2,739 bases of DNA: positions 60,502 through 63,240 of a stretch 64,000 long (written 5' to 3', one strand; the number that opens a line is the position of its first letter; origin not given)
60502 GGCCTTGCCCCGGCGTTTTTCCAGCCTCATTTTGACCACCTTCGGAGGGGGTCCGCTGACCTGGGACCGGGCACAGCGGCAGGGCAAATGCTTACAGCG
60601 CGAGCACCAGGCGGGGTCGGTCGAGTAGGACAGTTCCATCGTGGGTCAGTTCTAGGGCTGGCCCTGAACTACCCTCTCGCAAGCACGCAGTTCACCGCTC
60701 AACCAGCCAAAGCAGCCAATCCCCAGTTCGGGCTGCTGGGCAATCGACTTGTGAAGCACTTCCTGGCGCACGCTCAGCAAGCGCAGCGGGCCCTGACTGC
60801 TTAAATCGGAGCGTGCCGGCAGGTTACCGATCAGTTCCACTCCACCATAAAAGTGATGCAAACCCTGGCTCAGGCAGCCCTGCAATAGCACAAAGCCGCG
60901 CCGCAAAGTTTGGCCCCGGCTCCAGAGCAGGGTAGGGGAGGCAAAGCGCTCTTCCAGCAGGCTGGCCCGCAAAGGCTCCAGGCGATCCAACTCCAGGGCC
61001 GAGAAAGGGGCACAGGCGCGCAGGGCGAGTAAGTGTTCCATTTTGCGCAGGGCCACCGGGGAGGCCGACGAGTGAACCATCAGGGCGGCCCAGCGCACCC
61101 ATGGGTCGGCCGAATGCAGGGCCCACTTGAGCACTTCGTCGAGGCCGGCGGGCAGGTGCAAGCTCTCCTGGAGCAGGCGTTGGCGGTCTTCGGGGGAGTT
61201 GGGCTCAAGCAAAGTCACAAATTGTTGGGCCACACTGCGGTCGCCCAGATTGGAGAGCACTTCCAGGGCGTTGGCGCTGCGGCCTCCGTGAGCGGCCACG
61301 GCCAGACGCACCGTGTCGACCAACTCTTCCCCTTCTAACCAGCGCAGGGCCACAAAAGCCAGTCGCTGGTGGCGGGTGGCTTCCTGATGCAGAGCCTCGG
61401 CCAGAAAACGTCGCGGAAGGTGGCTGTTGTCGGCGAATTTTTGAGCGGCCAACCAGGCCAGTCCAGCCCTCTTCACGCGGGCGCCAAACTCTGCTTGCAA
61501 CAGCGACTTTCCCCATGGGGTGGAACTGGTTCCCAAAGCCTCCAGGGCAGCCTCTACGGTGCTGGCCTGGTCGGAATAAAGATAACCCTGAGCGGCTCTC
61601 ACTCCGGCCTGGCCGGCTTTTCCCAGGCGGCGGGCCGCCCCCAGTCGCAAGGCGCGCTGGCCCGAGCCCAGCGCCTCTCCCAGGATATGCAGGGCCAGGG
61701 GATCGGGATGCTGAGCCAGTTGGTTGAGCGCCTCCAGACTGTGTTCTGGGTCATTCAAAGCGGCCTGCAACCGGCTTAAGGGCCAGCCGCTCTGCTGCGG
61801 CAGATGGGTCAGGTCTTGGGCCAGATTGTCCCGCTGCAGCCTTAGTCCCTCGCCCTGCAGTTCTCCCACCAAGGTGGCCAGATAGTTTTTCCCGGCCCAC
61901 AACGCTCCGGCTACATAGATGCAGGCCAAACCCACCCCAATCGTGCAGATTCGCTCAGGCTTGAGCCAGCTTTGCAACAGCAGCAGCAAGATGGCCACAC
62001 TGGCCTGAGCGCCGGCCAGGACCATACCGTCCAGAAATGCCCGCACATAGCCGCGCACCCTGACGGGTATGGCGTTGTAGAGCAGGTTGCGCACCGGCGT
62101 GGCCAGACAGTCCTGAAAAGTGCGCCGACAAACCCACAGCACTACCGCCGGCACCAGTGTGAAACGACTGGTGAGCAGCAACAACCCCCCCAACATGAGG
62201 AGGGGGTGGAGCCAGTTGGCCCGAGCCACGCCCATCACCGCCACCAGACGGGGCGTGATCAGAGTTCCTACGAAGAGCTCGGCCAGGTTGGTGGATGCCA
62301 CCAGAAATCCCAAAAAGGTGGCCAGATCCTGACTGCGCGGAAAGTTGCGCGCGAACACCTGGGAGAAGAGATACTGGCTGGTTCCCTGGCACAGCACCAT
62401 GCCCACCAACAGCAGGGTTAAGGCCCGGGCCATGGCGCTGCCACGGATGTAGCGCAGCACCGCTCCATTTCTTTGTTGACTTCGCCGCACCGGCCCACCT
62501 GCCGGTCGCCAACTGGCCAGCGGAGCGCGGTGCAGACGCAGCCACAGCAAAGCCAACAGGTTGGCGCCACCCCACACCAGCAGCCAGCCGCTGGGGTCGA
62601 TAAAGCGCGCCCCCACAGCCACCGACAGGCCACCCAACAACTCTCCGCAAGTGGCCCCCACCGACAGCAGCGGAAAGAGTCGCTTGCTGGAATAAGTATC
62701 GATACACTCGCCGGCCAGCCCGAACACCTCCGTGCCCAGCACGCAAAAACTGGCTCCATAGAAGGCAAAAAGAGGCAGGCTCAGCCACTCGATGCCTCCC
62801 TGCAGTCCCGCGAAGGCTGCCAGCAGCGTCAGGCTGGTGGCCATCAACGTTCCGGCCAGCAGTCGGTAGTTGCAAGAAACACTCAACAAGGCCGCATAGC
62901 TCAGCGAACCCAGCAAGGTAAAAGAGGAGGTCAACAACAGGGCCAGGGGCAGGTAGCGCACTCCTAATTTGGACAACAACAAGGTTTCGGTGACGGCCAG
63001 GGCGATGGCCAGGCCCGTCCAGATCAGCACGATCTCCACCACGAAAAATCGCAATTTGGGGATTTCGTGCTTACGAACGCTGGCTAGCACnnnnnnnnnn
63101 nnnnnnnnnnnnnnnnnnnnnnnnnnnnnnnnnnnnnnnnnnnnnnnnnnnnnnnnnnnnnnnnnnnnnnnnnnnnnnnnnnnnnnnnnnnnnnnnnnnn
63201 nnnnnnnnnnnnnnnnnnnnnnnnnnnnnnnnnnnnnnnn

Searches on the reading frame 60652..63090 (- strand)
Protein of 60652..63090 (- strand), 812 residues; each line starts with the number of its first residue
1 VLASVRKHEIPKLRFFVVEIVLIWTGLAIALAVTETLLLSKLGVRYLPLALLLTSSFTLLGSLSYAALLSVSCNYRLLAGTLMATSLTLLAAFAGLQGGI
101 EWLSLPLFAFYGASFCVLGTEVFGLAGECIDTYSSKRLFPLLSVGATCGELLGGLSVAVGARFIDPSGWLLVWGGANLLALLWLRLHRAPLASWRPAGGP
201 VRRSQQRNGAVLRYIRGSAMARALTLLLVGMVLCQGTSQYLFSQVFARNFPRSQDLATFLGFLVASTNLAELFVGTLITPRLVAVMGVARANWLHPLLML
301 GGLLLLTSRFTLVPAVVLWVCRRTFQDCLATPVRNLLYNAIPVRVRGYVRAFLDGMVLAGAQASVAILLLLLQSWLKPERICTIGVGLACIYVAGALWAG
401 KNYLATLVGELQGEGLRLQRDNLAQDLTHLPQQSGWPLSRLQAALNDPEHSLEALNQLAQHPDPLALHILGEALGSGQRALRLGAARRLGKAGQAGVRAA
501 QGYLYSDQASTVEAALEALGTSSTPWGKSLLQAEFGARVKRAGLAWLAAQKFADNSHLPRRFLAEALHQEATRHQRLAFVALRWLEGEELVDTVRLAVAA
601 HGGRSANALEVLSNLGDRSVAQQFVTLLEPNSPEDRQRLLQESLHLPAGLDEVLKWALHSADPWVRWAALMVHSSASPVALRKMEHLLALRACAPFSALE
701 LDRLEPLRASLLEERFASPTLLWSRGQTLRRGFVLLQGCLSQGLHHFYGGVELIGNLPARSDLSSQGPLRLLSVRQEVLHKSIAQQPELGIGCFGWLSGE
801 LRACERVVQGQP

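Call 70: search_protein_families(library=pfam, proteins=[window:60652-63090:-], max_evalue=0.001)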
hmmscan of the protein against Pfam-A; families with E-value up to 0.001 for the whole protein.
window:60652-63090:- (812 aa): 1 family
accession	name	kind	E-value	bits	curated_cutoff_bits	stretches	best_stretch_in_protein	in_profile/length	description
PF13646.12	HEAT_2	-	4.1e-05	24.2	27.7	0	444-519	7-87/88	HEAT repeats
